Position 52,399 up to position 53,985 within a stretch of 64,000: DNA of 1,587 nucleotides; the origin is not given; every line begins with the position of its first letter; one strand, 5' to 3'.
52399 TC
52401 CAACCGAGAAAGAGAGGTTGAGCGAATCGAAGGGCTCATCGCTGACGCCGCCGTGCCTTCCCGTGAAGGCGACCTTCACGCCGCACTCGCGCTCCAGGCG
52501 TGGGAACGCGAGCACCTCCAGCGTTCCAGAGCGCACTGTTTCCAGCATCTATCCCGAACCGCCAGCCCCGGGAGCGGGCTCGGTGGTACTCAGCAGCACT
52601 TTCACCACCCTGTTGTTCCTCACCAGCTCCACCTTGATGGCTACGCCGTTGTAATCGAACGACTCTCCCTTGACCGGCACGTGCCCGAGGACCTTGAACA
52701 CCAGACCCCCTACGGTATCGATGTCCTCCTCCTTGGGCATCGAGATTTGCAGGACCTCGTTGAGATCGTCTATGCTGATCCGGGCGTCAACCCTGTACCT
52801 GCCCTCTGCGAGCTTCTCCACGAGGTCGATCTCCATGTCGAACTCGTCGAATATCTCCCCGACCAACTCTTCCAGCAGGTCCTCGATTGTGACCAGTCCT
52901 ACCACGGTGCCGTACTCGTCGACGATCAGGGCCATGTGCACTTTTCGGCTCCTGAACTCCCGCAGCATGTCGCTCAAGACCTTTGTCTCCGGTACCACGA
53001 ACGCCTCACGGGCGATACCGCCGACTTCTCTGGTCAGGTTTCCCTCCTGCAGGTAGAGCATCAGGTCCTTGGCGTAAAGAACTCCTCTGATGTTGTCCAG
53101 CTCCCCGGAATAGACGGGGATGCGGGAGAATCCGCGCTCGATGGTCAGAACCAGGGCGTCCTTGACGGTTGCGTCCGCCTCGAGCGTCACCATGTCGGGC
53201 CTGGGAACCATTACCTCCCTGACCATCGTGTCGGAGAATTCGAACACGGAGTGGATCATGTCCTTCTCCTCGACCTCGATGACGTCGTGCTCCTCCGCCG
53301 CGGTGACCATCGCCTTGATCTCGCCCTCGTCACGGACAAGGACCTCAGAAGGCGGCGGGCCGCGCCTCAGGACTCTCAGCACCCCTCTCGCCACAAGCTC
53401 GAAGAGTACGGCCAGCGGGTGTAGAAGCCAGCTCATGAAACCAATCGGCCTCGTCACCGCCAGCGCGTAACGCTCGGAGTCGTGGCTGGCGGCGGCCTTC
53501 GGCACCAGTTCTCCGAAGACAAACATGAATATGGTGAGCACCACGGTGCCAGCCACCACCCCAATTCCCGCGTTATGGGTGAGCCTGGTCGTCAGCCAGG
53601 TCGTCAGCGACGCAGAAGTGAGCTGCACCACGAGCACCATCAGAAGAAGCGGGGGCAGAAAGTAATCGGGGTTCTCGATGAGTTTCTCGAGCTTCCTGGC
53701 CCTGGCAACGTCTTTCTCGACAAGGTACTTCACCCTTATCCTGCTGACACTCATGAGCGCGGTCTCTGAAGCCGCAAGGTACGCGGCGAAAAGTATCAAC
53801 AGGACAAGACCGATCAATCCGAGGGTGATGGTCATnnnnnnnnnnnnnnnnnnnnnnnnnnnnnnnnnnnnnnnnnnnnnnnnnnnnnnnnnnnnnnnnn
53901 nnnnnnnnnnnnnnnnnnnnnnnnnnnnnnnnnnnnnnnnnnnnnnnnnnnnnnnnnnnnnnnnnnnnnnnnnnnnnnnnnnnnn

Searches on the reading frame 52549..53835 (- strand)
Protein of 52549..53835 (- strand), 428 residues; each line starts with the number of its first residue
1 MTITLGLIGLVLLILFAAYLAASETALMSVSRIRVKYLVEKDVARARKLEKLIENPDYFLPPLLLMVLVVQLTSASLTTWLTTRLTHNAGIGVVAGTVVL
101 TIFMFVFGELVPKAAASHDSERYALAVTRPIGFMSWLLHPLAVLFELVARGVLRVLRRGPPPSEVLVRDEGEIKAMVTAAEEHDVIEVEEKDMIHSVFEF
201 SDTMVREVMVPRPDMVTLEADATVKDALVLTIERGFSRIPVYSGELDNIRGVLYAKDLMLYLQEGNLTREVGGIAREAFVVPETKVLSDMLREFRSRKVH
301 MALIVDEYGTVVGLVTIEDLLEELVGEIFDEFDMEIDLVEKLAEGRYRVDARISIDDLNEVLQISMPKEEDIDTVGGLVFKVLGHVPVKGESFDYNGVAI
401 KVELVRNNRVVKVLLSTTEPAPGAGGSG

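Call 83: search_protein_families(library=pfam, proteins=[window:52549-53835:-], max_evalue=1e-8)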
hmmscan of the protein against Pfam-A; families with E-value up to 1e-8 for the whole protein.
window:52549-53835:- (428 aa): 3 families
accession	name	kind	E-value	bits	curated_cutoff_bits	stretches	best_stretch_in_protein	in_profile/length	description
PF01595.25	CNNM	-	9.1e-41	139.9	28.4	1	9-190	2-181/181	Cyclin M transmembrane N-terminal domain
PF03471.22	CorC_HlyC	-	2.2e-20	72.9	27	1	341-417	2-79/81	Transporter associated domain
PF00571.33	CBS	-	1.6e-17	64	24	0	205-263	1-56/57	CBS domain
